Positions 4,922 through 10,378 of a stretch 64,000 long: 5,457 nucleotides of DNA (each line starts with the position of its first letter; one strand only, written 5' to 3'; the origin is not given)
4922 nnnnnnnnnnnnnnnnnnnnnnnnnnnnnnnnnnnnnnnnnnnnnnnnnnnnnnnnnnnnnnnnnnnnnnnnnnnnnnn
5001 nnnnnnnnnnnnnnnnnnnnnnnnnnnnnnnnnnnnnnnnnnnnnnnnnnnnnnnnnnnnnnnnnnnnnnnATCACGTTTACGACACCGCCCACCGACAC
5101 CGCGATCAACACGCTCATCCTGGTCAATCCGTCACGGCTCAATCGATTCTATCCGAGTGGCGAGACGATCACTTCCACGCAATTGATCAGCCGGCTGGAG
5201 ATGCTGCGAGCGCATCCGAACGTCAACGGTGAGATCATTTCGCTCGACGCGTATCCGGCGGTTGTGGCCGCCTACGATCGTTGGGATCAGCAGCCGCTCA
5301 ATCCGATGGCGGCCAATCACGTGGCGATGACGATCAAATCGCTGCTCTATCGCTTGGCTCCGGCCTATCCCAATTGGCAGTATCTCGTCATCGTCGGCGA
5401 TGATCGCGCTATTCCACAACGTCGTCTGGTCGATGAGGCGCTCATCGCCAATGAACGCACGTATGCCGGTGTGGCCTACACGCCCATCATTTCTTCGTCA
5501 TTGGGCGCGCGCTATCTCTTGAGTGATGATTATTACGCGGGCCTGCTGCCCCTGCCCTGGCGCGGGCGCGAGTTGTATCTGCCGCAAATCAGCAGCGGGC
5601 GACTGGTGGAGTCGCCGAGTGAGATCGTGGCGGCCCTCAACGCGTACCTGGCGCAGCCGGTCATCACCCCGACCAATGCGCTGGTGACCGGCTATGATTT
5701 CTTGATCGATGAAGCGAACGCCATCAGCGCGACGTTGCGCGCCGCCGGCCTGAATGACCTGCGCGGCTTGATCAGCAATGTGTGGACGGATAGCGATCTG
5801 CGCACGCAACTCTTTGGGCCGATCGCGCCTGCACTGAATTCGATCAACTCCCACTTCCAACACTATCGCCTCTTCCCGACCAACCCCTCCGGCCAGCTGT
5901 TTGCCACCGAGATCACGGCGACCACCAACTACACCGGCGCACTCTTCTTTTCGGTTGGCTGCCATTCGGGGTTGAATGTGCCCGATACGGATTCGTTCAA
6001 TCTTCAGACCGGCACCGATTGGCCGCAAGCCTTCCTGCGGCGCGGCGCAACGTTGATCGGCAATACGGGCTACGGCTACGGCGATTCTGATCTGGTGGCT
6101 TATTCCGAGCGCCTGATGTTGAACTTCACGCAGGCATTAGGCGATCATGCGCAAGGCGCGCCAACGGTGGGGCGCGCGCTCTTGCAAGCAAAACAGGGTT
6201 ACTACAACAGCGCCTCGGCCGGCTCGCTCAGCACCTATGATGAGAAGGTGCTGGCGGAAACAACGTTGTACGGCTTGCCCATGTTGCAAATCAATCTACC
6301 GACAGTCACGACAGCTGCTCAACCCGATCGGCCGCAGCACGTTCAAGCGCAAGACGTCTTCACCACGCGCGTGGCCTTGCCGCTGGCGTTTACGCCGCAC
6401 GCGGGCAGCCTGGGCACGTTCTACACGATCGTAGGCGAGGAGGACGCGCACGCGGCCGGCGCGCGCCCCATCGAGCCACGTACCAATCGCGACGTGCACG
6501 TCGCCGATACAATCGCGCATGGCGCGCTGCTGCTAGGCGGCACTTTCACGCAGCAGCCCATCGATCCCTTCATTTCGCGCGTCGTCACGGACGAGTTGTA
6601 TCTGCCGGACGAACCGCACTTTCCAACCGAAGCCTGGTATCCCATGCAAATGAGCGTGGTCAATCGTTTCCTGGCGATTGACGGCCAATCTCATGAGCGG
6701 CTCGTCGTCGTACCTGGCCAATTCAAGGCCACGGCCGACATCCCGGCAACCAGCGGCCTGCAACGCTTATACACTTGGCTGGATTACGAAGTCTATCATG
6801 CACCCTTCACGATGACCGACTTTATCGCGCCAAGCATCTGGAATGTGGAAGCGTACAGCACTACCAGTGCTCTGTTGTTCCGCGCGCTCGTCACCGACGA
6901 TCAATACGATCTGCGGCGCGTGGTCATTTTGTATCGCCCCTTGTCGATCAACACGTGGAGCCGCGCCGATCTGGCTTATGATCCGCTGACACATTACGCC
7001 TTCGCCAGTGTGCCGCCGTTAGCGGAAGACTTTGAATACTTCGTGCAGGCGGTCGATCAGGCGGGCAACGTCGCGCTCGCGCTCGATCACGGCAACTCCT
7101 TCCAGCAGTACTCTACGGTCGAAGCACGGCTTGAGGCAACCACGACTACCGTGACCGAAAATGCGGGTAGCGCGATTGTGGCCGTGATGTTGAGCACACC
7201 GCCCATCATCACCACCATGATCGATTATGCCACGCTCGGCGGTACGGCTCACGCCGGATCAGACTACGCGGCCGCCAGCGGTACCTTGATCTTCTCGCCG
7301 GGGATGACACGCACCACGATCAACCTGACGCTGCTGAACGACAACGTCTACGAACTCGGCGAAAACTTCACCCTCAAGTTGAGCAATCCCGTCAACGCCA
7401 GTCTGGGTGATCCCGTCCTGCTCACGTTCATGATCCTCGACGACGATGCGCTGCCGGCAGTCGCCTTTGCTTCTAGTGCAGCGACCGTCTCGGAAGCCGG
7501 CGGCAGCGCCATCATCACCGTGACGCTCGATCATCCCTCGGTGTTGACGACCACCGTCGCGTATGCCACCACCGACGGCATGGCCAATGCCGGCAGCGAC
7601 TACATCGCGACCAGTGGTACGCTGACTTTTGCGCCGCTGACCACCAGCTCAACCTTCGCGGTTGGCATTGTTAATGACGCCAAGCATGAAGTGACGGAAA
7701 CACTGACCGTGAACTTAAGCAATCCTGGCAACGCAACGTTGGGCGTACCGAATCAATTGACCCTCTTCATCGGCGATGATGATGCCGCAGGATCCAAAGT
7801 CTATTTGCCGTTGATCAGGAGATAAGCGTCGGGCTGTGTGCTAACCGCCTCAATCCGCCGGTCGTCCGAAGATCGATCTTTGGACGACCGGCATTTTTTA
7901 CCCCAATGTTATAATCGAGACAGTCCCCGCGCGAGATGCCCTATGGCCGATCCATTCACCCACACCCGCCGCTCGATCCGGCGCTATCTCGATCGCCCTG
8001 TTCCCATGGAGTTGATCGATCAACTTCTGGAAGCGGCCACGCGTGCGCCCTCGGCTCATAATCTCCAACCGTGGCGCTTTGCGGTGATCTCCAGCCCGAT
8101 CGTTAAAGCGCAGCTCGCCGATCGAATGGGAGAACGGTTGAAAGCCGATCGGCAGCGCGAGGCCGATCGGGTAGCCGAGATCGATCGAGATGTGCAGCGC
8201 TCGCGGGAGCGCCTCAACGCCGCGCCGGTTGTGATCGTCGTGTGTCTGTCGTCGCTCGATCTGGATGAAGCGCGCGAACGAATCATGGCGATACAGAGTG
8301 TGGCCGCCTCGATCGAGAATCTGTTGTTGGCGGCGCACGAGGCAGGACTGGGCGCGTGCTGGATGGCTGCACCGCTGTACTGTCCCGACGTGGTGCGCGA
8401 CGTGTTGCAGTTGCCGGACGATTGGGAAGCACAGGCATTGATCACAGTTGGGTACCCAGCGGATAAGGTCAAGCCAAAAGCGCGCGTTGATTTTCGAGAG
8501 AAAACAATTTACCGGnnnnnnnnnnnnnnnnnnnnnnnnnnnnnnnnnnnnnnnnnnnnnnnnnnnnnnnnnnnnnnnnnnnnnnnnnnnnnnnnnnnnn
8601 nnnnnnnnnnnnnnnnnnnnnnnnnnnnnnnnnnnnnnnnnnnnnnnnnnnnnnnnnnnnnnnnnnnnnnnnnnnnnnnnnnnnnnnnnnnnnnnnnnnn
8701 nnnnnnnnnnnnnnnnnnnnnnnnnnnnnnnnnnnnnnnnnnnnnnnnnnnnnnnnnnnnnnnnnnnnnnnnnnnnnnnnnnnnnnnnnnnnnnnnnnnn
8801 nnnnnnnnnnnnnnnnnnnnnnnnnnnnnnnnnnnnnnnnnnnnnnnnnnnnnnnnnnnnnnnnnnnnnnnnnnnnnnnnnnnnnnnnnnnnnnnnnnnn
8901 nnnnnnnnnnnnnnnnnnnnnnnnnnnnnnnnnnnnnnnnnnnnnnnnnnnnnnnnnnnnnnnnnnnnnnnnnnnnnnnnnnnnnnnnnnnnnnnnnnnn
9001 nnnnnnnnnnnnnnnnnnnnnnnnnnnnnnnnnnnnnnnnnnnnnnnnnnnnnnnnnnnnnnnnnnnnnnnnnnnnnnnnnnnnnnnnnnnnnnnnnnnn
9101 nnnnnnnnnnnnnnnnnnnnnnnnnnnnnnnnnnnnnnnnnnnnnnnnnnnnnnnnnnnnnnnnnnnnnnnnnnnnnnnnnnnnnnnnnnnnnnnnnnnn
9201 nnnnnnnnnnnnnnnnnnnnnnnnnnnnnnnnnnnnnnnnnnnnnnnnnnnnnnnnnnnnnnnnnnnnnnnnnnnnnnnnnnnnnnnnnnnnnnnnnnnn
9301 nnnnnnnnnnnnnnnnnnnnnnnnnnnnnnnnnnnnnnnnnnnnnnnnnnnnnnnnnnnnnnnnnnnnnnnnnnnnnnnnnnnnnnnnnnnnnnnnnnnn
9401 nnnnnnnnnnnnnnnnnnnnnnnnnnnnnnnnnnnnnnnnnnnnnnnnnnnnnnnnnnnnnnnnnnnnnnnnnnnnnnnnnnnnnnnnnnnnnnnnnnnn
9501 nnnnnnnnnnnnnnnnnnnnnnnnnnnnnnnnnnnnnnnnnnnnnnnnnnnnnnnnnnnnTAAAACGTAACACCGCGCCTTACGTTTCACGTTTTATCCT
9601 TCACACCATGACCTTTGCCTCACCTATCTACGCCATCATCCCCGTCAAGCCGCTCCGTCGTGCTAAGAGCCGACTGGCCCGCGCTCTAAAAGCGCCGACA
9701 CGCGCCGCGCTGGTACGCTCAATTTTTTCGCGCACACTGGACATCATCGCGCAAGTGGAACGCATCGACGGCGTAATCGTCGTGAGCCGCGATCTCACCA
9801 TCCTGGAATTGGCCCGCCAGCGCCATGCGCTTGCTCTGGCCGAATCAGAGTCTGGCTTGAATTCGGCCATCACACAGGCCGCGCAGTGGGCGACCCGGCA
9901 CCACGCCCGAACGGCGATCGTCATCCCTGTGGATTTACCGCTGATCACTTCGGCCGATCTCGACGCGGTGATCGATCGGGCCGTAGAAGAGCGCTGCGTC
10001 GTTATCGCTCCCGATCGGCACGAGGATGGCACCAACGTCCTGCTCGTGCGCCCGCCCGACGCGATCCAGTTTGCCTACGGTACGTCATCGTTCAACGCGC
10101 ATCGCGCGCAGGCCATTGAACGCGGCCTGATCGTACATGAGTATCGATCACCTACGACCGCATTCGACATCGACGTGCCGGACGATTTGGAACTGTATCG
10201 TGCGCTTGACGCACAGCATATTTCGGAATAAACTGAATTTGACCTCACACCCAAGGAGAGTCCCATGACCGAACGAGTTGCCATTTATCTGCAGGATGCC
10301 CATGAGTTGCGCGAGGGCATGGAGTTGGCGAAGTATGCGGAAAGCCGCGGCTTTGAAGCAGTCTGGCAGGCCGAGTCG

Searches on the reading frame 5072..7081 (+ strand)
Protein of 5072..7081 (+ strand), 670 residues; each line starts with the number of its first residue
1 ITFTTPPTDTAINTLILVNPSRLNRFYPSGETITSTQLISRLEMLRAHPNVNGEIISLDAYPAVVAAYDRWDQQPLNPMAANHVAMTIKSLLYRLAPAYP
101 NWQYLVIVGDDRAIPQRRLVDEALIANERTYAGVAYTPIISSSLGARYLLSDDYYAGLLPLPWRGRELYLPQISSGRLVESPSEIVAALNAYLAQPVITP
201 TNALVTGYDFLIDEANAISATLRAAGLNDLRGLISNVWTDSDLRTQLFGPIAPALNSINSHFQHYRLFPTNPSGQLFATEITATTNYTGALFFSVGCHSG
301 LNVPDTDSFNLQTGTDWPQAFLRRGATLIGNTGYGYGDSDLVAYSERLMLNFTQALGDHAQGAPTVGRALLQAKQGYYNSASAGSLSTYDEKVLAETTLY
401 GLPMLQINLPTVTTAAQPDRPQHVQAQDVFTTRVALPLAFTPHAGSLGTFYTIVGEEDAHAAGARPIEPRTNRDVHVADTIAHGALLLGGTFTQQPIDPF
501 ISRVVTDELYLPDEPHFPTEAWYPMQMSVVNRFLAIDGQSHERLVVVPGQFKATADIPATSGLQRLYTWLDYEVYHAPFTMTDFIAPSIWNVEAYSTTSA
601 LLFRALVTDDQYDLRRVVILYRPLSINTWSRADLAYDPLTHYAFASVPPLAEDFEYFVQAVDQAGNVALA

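Call 8: search_protein_families(library=pfam, proteins=[window:5072-7081:+], max_evalue=10)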
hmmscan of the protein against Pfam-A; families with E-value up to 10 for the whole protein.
seq(670 aa): 1 family
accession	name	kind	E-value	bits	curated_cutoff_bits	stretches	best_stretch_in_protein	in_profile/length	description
PF01364.23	Peptidase_C25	-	1.9e-08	34.4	23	2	275-405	248-372/374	Peptidase family C25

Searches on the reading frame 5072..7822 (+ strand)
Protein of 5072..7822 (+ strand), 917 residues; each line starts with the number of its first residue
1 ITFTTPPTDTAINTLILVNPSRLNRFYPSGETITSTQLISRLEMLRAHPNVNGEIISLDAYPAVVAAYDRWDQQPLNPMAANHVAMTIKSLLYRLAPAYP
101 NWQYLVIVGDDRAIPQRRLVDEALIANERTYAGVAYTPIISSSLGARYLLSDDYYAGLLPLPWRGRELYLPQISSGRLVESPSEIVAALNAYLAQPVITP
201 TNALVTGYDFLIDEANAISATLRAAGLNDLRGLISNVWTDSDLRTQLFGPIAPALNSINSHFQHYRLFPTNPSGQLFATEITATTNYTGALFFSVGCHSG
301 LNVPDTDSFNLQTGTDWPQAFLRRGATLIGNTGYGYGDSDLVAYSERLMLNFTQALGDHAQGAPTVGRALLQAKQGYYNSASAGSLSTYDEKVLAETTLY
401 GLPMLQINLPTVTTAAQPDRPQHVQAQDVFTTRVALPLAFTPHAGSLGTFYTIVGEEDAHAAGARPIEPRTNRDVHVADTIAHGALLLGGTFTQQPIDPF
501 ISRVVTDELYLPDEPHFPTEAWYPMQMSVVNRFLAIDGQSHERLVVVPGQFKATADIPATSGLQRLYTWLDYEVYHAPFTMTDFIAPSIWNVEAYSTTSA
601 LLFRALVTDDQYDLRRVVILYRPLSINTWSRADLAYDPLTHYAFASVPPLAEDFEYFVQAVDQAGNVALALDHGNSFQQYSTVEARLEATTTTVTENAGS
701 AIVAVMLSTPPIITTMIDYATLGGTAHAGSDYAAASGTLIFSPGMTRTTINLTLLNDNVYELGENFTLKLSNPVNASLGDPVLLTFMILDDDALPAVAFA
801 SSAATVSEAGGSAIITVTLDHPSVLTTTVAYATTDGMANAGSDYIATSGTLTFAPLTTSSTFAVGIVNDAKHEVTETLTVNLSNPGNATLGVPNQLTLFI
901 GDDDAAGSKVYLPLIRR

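Call 31: search_protein_families(library=ncbifam, proteins=[window:5072-7822:+], max_evalue=0.1)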
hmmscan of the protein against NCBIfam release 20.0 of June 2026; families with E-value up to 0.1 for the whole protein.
window:5072-7822:+ (917 aa): 1 family
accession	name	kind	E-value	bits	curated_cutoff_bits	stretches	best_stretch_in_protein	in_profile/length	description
TIGR00845.1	caca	equivalog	6.7e-32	110.2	679.85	2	673-815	385-543/921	sodium/calcium exchanger 1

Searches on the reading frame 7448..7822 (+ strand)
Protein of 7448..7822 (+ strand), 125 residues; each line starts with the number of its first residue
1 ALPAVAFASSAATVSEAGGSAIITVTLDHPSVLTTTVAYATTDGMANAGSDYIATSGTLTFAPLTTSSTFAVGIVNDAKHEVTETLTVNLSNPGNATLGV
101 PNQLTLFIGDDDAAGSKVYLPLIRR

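Call 81: search_protein_families(library=pfam, proteins=[window:7448-7822:+], max_evalue=0.01)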
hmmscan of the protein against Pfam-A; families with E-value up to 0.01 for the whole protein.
window:7448-7822:+ (125 aa): 1 family
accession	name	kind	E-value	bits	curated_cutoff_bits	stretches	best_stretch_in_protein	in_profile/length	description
PF03160.20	Calx-beta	-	2.7e-19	69.8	27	1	5-112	8-119/119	Calx-beta domain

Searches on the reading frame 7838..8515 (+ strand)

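Call 22: search_protein_families(library=pfam, proteins=[window:7838-8515:+], max_evalue=0.001)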
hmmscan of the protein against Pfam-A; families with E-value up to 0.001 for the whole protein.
window:7838-8515:+ (226 aa): 2 families
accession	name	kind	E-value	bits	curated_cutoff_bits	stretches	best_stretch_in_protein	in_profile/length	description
PF00881.29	Nitroreductase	-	7.1e-40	137.4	23.5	1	43-206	3-167/167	Nitroreductase family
PF14512.11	TM1586_NiRdase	-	1.4e-11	44.8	27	1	60-91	160-191/215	Putative TM nitroreductase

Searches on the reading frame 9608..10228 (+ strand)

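Call 22: search_protein_families(library=pfam, proteins=[window:9608-10228:+], max_evalue=0.001)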
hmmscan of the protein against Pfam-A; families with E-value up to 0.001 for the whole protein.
window:9608-10228:+ (207 aa): 2 families
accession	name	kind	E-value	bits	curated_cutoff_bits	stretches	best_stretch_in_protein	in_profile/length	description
PF01983.22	CofC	-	2.6e-32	112.2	22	1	9-194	3-179/217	Guanylyl transferase CofC like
PF12804.13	NTP_transf_3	-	4.3e-09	37.2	27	1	37-148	24-134/160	MobA-like NTP transferase domain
